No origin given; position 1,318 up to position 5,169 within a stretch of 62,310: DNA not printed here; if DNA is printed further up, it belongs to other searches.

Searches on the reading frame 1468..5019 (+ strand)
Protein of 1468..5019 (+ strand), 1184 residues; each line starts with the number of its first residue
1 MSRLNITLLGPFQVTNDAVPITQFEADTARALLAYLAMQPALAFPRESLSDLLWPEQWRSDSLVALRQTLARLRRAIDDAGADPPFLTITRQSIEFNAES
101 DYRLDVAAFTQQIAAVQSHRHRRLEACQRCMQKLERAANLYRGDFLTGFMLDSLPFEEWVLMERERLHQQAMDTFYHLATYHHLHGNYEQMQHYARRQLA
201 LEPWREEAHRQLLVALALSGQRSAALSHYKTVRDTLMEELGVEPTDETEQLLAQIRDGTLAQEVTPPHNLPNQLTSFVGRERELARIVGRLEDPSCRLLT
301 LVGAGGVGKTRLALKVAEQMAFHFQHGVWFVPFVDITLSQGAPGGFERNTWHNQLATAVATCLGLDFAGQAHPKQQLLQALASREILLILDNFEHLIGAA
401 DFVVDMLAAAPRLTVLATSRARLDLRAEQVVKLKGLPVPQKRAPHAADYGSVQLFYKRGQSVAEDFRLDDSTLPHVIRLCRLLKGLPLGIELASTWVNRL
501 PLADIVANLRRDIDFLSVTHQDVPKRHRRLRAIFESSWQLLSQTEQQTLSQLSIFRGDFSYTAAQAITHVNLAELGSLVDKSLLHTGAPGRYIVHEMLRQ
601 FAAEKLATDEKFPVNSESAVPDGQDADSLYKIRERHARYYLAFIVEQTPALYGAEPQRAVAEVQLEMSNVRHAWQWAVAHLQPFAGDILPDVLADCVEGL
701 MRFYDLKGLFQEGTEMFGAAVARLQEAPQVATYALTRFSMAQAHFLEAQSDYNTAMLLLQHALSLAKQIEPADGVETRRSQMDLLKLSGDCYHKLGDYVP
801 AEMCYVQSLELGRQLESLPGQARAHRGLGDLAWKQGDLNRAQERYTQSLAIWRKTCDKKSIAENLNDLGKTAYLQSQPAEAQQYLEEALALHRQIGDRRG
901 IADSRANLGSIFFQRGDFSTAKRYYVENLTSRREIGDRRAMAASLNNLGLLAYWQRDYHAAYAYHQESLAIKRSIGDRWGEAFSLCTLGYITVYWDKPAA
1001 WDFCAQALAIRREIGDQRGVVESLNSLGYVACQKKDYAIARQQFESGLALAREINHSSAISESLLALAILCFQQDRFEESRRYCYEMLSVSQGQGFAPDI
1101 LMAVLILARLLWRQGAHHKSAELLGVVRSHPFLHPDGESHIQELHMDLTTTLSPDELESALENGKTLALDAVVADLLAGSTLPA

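Call 61: search_protein_families(library=pfam, proteins=[window:1468-5019:+], max_evalue=0.00001)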
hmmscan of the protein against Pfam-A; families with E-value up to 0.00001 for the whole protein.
window:1468-5019:+ (1184 aa): 9 families
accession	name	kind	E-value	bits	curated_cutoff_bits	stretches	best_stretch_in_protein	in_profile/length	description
PF13424.12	TPR_12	-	1.6e-38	131.2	30.1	2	788-854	9-77/77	Tetratricopeptide repeat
PF03704.23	BTAD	-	2.1e-27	96.7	22.1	1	104-256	1-146/146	Bacterial transcriptional activator domain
PF13374.12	TPR_10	-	6.2e-19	67.8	27.5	0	942-973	2-33/42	Tetratricopeptide repeat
PF00515.34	TPR_1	-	3.8e-14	52.2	27.8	0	789-811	8-30/34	Tetratricopeptide repeat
PF17874.7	TPR_MalT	-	8.2e-12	45.5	45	2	788-927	46-186/336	MalT-like TPR region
PF07719.23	TPR_2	-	6.5e-10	38.8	27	0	862-892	1-31/34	Tetratricopeptide repeat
PF13191.12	AAA_16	-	5.9e-07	30.6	32.6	1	277-395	2-143/167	AAA ATPase domain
PF13181.12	TPR_8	-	1.2e-06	28.6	25.7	0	789-811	8-30/34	Tetratricopeptide repeat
PF13176.12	TPR_7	-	1.7e-06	28.1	27.9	0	824-851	1-28/36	Tetratricopeptide repeat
